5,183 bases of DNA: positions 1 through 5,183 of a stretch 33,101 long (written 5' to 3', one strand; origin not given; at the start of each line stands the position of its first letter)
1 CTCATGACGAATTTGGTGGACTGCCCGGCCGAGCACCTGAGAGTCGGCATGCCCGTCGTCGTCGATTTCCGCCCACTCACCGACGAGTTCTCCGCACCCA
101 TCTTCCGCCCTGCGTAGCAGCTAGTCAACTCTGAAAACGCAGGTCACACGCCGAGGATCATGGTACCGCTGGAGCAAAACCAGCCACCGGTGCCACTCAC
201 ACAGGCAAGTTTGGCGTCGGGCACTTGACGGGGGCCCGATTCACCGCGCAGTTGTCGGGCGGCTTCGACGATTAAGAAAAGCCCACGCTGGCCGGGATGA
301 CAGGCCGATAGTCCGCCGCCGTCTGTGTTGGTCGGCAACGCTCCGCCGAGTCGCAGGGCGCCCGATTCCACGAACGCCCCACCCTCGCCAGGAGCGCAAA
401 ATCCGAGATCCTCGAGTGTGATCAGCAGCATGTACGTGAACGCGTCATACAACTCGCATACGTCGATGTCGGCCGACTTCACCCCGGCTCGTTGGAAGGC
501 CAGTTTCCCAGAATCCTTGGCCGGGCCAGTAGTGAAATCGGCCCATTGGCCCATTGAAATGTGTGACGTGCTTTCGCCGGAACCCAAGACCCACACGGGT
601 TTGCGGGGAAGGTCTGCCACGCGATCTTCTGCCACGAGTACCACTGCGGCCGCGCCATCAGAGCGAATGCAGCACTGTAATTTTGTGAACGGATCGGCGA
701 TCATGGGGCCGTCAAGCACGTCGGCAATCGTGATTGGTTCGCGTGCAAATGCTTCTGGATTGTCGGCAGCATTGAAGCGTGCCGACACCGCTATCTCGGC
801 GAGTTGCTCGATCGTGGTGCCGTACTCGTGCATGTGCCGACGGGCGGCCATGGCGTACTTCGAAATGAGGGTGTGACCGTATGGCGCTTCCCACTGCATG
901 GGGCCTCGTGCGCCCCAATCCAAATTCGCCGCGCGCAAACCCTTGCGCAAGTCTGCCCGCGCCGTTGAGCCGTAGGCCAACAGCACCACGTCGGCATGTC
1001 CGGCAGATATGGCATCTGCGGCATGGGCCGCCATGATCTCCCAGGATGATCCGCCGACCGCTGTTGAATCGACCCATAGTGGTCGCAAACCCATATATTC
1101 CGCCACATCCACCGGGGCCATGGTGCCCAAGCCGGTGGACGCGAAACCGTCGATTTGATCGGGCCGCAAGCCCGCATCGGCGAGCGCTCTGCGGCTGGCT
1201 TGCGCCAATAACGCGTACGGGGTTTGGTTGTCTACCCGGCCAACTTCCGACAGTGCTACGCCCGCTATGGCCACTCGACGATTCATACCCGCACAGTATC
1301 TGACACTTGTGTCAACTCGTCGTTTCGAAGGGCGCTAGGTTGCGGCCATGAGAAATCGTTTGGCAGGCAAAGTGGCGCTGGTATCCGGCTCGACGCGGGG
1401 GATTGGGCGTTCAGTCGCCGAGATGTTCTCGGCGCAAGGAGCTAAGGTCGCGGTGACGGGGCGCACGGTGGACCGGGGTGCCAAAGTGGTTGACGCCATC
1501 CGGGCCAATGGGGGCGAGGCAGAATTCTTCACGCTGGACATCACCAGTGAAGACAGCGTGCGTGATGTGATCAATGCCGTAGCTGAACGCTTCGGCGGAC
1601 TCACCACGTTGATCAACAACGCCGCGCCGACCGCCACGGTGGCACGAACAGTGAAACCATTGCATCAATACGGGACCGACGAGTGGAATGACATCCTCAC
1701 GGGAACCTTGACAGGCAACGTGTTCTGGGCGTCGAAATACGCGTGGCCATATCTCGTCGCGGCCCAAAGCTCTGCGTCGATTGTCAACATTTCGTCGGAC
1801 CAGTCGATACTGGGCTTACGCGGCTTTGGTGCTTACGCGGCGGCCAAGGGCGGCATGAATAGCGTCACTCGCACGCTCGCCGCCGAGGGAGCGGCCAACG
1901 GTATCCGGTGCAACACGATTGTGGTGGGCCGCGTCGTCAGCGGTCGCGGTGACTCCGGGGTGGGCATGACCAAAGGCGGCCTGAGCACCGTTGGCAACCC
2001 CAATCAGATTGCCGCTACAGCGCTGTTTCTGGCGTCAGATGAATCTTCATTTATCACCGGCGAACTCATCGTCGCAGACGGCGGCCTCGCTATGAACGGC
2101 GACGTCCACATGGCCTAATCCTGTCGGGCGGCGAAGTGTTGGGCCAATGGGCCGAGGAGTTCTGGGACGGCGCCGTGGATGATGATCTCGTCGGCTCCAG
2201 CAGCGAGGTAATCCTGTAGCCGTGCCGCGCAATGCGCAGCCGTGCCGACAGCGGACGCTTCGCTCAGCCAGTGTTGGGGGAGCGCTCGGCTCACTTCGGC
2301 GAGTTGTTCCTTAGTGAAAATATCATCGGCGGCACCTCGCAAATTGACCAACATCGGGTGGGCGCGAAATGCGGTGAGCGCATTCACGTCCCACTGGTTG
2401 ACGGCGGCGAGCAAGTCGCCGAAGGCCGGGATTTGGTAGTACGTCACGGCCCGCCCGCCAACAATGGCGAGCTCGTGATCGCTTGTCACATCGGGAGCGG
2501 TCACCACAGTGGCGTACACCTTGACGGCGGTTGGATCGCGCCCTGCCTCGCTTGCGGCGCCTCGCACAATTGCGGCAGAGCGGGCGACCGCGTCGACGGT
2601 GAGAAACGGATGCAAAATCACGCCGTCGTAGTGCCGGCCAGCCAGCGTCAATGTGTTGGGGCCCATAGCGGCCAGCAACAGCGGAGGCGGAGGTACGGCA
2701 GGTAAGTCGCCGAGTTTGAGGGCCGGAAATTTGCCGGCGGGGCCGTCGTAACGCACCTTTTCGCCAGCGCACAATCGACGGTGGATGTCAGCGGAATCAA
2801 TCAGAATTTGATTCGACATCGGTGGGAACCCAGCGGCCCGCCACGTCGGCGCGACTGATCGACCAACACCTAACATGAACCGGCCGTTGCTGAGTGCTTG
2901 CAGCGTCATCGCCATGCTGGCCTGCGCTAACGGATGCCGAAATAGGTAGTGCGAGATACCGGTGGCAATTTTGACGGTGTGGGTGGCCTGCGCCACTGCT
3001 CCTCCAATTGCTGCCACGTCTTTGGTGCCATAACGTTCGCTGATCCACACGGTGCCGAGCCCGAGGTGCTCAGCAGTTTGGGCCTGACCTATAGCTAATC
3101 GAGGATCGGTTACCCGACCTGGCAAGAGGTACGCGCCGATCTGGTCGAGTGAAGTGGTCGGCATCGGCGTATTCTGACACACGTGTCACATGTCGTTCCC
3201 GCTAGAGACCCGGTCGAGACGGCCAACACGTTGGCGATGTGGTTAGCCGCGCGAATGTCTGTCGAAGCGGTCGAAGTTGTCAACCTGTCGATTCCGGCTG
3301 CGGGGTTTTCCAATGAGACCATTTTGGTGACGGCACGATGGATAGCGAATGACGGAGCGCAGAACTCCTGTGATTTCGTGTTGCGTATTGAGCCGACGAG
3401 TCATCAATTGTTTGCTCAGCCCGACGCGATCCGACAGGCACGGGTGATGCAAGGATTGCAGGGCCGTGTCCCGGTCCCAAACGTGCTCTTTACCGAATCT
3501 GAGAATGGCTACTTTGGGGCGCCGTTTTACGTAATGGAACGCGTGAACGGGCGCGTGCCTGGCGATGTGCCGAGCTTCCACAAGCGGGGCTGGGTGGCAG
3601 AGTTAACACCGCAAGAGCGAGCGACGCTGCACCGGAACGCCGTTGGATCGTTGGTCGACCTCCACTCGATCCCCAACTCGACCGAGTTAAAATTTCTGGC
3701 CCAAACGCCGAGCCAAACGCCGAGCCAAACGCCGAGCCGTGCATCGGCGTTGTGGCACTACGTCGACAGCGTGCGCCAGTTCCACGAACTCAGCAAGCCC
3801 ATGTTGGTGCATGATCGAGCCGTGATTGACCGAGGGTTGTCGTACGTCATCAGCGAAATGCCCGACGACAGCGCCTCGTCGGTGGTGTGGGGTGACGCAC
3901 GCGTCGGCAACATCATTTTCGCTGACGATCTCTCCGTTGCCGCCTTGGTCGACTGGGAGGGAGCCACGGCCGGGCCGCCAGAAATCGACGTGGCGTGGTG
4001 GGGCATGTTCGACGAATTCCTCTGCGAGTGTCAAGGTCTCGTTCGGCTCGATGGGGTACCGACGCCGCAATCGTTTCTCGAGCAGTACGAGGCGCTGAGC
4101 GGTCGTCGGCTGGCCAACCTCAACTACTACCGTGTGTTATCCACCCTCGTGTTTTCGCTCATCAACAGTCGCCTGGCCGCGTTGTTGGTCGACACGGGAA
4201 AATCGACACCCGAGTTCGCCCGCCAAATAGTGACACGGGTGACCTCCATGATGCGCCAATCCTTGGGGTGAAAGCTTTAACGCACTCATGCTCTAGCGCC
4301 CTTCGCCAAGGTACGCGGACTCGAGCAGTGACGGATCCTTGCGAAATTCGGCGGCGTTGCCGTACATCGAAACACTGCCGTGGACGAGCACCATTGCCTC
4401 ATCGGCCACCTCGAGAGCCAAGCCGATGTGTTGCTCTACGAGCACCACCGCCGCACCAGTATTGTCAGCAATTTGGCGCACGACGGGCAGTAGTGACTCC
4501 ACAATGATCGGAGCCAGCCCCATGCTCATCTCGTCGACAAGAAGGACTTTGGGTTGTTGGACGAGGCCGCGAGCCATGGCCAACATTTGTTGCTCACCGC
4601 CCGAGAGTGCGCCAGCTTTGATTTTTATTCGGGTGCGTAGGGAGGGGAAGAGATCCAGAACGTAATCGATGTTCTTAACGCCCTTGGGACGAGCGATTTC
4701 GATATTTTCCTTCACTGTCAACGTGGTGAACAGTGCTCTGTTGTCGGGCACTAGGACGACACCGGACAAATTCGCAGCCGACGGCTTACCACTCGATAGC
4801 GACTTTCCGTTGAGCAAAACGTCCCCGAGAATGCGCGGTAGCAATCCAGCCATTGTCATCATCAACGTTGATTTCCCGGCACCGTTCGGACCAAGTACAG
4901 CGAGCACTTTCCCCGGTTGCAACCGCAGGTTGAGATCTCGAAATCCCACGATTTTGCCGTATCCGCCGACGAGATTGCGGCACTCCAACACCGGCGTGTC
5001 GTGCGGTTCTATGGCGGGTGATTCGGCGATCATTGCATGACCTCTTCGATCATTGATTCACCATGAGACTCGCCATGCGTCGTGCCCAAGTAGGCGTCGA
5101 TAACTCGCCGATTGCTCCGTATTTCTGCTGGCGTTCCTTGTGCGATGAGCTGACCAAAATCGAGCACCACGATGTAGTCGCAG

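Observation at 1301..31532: A 14-bp palindrome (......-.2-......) marks every divergent promoter region: candidate regulon-wide operator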

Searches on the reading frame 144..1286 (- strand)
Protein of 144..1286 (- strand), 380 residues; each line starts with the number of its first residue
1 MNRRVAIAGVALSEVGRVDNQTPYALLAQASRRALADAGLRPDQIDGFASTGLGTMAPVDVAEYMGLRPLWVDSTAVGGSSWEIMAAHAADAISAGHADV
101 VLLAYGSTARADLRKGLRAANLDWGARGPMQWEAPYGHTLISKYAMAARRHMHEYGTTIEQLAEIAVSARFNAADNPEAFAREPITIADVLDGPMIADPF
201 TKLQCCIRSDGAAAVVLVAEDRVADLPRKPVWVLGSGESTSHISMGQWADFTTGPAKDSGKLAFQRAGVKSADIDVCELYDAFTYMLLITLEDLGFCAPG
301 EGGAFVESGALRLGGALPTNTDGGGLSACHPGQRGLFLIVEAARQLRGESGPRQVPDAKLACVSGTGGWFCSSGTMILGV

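Call 6: search_protein_families(library=pfam, proteins=[window:144-1286:-])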
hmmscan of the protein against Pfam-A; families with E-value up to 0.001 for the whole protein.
window:144-1286:- (380 aa): 3 families
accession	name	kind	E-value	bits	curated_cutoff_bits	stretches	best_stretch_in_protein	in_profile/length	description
PF22691.2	Thiolase_C_1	-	1.6e-60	203.5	28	1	237-379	1-143/144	Thiolase C-terminal domain-like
PF02803.24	Thiolase_C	-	4.7e-07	29.9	27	1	249-351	18-102/123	Thiolase, C-terminal domain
PF00108.29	Thiolase_N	-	0.0007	19.5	26.4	0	16-220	16-259/260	Thiolase, N-terminal domain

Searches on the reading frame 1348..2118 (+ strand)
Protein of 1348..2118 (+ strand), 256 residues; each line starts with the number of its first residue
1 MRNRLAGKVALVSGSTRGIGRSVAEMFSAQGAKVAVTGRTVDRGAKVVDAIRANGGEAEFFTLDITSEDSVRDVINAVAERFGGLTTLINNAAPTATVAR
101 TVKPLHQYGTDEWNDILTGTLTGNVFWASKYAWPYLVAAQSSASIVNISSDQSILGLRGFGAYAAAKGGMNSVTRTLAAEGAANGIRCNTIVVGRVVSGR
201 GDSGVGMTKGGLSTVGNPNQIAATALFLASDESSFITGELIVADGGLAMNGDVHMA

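Call 6: search_protein_families(library=pfam, proteins=[window:1348-2118:+])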
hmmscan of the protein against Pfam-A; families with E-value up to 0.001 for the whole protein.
window:1348-2118:+ (256 aa): 3 families
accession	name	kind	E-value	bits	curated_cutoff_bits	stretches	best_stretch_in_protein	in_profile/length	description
PF13561.12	adh_short_C2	-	5.5e-45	154.2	27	1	16-247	5-235/236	Enoyl-(Acyl carrier protein) reductase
PF00106.31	adh_short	-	4.8e-41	140.8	26.6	1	8-197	1-183/195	short chain dehydrogenase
PF08659.16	KR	-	4.2e-12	46.8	22.6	1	10-182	3-168/180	KR domain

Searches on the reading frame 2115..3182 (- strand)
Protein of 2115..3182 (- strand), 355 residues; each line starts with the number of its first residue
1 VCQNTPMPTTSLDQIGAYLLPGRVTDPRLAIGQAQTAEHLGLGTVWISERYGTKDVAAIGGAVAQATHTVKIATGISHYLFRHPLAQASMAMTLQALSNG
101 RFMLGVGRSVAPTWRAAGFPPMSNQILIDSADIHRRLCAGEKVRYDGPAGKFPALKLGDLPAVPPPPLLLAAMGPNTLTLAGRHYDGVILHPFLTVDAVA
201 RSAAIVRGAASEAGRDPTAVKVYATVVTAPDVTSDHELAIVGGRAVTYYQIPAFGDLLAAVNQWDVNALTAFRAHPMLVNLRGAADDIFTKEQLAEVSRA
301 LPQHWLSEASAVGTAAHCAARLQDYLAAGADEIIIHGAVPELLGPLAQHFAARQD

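Call 6: search_protein_families(library=pfam, proteins=[window:2115-3182:-])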
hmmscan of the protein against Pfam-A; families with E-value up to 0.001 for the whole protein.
window:2115-3182:- (355 aa): 1 family
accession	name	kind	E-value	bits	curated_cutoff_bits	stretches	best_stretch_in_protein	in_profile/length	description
PF00296.26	Bac_luciferase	-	6.9e-44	150.9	27.9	1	25-331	20-313/314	Luciferase-like monooxygenase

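Call 66: search_protein_families(library=ncbifam, proteins=[window:2115-3164:-], max_evalue=0.00001)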
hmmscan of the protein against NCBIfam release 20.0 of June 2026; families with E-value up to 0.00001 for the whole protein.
window:2115-3164:- (349 aa): 25 families
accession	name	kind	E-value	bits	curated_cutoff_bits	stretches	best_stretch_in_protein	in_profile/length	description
TIGR03857.1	F420_MSMEG_2249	hypoth_equivalog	7.7e-139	462.5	218.4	1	10-336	2-328/329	TIGR03857 family LLM class F420-dependent oxidoreductase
TIGR03841.1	F420_Rv3093c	subfamily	1.7e-28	99.9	213.65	1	20-329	8-294/298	LLM class F420-dependent oxidoreductase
NF002619.0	PRK02271.1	equivalog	1.1e-26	94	276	1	27-329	19-305/329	5,10-methylenetetrahydromethanopterin reductase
TIGR04024.1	F420_NP1902A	hypoth_equivalog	1.2e-25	89.9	345.4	1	26-251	19-242/330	TIGR04024 family LLM class F420-dependent oxidoreductase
TIGR03564.1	F420_MSMEG_4879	subfamily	1.5e-25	90.3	234.25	1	25-257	2-233/265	TIGR03564 family F420-dependent LLM class oxidoreductase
TIGR03555.1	F420_mer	equivalog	2.6e-24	86.2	348.7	1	29-242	19-230/325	5,10-methylenetetrahydromethanopterin reductase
TIGR03619.1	F420_Rv2161c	subfamily_domain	3.8e-21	75.8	166.9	1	46-225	42-222/247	TIGR03619 family F420-dependent LLM class oxidoreductase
TIGR03557.1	F420_G6P_family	subfamily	5.8e-18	65.1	210.4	1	12-183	3-186/316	TIGR03557 family F420-dependent LLM class oxidoreductase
TIGR03620.1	F420_MSMEG_4141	subfamily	6.3e-18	65.1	219.8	1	19-197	15-164/280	TIGR03620 family F420-dependent LLM class oxidoreductase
TIGR03617.1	F420_MSMEG_2256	subfamily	1.6e-17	63.4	278.15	2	28-105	1-76/318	TIGR03617 family F420-dependent LLM class oxidoreductase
TIGR04465.1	ArgArg_F420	equivalog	4.3e-17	62.2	470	1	25-220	63-268/364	F420-dependent hydroxymycolic acid dehydrogenase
TIGR03559.1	F420_Rv3520c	subfamily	4.5e-17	62.1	335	1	25-328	16-323/325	LLM class F420-dependent oxidoreductase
TIGR03842.1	F420_CPS_4043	hypoth_equivalog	2.7e-16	59.6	295.45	1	22-225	13-206/329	TIGR03842 family LLM class F420-dependent oxidoreductase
TIGR03621.1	F420_MSMEG_2516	subfamily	4.9e-15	55.4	213.15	1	26-188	18-179/295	TIGR03621 family F420-dependent LLM class oxidoreductase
TIGR04020.1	seco_metab_LLM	subfamily_domain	6.5e-15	55.1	244.45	1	23-327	20-317/341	MupA/Atu3671 family FMN-dependent luciferase-like monooxygenase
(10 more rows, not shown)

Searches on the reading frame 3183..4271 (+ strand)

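Call 6: search_protein_families(library=pfam, proteins=[window:3183-4271:+])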
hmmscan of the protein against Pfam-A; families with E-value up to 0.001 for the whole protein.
window:3183-4271:+ (362 aa): 1 family
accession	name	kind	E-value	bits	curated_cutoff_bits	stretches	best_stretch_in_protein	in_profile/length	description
PF01636.29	APH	-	9.7e-25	88.1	23.2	1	38-274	5-210/239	Phosphotransferase enzyme family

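Call 66: search_protein_families(library=ncbifam, proteins=[window:3183-4271:+], max_evalue=0.00001)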
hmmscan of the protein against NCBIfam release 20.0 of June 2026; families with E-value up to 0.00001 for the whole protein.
window:3183-4271:+ (362 aa): 0 families

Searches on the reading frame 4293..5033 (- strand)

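Call 6: search_protein_families(library=pfam, proteins=[window:4293-5033:-])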
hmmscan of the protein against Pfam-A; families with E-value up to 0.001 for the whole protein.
window:4293-5033:- (246 aa): 5 families
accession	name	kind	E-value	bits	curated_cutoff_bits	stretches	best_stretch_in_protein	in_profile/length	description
PF00005.33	ABC_tran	-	1.6e-27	97.2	25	1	32-169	2-135/137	ABC transporter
PF13304.12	AAA_21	-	9.5e-08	32.9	27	0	137-198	232-295/304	AAA domain, putative AbiEii toxin, Type IV TA system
PF02463.25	SMC_N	-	0.00022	21.1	40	0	42-191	25-189/220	RecF/RecN/SMC N terminal domain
PF13555.12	AAA_29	-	0.00075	19.6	27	0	35-62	16-43/61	P-loop containing region of AAA domain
PF13401.12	AAA_22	-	0.00086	20.1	27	0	42-202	6-124/130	AAA domain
